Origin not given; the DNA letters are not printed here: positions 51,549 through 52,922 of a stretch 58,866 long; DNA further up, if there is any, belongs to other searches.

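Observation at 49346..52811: Cellulosome-style cassette: anchored cohesin scaffold, GH39-like hydrolase, dockerin-like module, second cohesin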

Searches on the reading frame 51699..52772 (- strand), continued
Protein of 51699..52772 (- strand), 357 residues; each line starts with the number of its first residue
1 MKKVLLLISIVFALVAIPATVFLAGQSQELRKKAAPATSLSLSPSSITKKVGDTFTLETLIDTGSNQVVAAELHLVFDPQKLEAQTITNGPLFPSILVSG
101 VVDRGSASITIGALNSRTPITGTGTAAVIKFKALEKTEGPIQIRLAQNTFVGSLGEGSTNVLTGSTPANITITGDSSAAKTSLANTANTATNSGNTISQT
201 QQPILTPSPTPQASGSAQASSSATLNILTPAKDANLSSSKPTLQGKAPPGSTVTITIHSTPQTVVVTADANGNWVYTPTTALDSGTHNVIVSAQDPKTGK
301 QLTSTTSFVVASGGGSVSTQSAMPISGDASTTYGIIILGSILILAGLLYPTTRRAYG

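Call 52: fold_search(model_id=the predicted structure, library=pdb)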
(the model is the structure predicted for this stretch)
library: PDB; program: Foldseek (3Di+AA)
matches with E <= 10: 1989; with E <= 0.001: 1033
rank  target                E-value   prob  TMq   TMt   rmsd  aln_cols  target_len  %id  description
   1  2w1n                  8.8e-11  1.00  0.32  0.48  24.4       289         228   13  cohesin and fibronectin type-III double module construct from the Clostridium perfringens glycoside hydrolase GH84C (released 2009-02-03)
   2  6kgf_C                4.9e-10  1.00  0.35  0.79   2.6       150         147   19  Crystal structure of CaDoc0917(R16D)-CaCohA2 complex at pH 8.2 (released 2020-07-08)
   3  6kge_A                6.0e-09  1.00  0.34  0.80   2.5       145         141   20  Crystal structure of CaDoc0917(R16D)-CaCohA2 complex at pH 5.5 (released 2020-07-08)
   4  4fl4_I                6.3e-09  1.00  0.33  0.38  19.9       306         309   14  Scaffoldin conformation and dynamics revealed by a ternary complex from the Clostridium thermocellum cellulosome (released 2012-06-27)
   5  6kgc_A                8.2e-09  1.00  0.35  0.81   2.3       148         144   20  Crystal structure of CaDoc0917(R49D)-CaCohA2 complex at pH 5.4 (released 2020-07-08)
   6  1g1k_A                8.6e-09  1.00  0.32  0.74   3.0       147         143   18  COHESIN MODULE FROM THE CELLULOSOME OF CLOSTRIDIUM CELLULOLYTICUM (released 2000-11-22)
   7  2vn5_C                1.2e-08  1.00  0.34  0.78   2.3       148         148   20  The Clostridium cellulolyticum dockerin displays a dual binding mode for its cohesin partner (released 2008-05-20)
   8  6kgf_A                1.3e-08  1.00  0.34  0.78   2.4       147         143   21  Crystal structure of CaDoc0917(R16D)-CaCohA2 complex at pH 8.2 (released 2020-07-08)
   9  6kg8_MODEL_1_A        1.3e-08  1.00  0.34  0.73   3.0       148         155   20  Solution structure of CaCohA2 from Clostridium acetobutylicum (released 2020-07-08)
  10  2vn6_A                1.7e-08  1.00  0.33  0.74   2.6       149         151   20  The Clostridium cellulolyticum dockerin displays a dual binding mode for its cohesin partner (released 2008-05-13)
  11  2vn5_A                2.0e-08  1.00  0.34  0.79   2.5       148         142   20  The Clostridium cellulolyticum dockerin displays a dual binding mode for its cohesin partner (released 2008-05-20)
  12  6kgd_A                2.9e-08  1.00  0.34  0.78   2.6       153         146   20  Crystal structure of CaDoc0917(R49D)-CaCohA2 complex at pH 8.0 (released 2020-07-08)
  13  5lxv_A                3.0e-08  1.00  0.31  0.59   4.1       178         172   13  Crystal structure of Ruminococcus flavefaciens scaffoldin C cohesin in complex with a dockerin from an uncharacterized (released 2016-10-19)
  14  5lxv_C                3.2e-08  1.00  0.32  0.62   3.9       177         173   12  Crystal structure of Ruminococcus flavefaciens scaffoldin C cohesin in complex with a dockerin from an uncharacterized (released 2016-10-19)
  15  5nrm_A                5.9e-08  1.00  0.34  0.80   2.3       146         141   13  Crystal structure of the sixth cohesin from Acetivibrio cellulolyticus' scaffoldin B in complex with Cel5 dockerin S51 (released 2018-01-31)
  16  2xdh                  1.7e-07  1.00  0.30  0.72   4.4       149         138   17  Non-cellulosomal cohesin from the hyperthermophilic archaeon Archaeoglobus fulgidus (released 2010-05-26)
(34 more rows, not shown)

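Call 66: find_related_loci(query=A3, collection=metagenome_contigs, flank=5000)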
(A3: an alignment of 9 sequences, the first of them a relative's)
Query A3 (597 aa) in metagenome_contigs; peptide patterns used: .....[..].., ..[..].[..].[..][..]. (x = any residue, [..] = any of these).
222 stretches matched a pattern; 12 encode a relative of the query (tblastn E <= 1e-3); 12 distinct loci.
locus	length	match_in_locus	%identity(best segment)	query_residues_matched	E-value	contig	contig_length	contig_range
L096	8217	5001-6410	38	7-564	2e-60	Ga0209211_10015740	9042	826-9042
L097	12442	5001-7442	38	1-564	4e-59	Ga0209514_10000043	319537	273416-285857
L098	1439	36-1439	35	1-385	1e-56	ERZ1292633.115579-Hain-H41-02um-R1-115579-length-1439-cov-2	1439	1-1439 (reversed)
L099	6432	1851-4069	37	20-577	1e-46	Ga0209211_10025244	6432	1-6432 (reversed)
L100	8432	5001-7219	37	20-577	1e-46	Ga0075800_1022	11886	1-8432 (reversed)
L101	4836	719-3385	37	7-572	1e-40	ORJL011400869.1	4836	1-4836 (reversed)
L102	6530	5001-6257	39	8-367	3e-25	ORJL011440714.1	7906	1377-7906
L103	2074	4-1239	35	260-563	5e-24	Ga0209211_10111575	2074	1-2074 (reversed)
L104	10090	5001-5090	53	531-560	9e-6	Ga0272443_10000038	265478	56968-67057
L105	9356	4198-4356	37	495-556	2e-5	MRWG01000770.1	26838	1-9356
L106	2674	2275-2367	55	531-558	4e-5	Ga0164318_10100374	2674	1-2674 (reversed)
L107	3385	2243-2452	35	483-562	4e-5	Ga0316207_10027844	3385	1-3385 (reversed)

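Call 78: search_protein_families(library=pfam, proteins=[L094:8538-10331:+, L097:4977-7451:+], max_evalue=0.01)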
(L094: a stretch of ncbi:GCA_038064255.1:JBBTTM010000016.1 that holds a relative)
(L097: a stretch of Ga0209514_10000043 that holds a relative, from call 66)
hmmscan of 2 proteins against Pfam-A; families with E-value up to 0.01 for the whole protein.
L094:8538-10331:+ (597 aa): 1 family
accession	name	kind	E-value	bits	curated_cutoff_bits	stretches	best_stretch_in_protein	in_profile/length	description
PF00404.24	Dockerin_1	-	1.9e-05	25.2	22.9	2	500-555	6-53/57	Dockerin type I domain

L097:4977-7451:+ (824 aa): 3 families
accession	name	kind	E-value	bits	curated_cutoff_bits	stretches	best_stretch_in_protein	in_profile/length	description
PF00404.24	Dockerin_1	-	0.002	18.7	22.9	1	794-812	34-52/57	Dockerin type I domain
PF10342.15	Kre9_KNH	-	0.0022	19.2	24.6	0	456-522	2-68/94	Kre9/KNH-like N-terminal Ig-like domain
PF09394.16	Inhibitor_I42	-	0.006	17.3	27.2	0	293-343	33-80/91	Chagasin family peptidase inhibitor I42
